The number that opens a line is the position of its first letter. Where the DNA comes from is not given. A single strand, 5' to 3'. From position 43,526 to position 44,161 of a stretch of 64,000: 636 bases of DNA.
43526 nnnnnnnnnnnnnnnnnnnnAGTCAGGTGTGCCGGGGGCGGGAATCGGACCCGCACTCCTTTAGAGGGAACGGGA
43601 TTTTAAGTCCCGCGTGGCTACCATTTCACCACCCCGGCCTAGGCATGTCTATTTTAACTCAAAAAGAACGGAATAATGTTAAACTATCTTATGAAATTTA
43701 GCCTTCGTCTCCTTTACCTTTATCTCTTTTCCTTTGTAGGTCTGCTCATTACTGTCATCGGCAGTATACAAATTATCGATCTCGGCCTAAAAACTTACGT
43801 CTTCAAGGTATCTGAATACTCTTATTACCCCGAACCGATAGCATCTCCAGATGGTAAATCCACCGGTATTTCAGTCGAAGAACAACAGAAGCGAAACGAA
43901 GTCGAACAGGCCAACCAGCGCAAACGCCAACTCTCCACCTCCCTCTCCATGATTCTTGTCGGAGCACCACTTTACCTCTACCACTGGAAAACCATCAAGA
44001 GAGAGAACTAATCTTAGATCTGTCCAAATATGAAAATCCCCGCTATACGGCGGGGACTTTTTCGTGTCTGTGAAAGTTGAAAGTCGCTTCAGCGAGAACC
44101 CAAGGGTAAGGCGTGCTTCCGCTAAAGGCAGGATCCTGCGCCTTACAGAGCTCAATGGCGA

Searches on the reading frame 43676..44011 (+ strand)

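Call 48: search_protein_families(library=pfam, proteins=[window:43676-44011:+], max_evalue=0.001)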
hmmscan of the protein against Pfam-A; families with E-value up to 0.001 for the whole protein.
window:43676-44011:+ (111 aa): 1 family
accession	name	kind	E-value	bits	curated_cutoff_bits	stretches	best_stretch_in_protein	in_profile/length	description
PF18920.5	DUF5671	-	2.1e-10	41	28.4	1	76-109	35-68/132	Domain of unknown function (DUF5671)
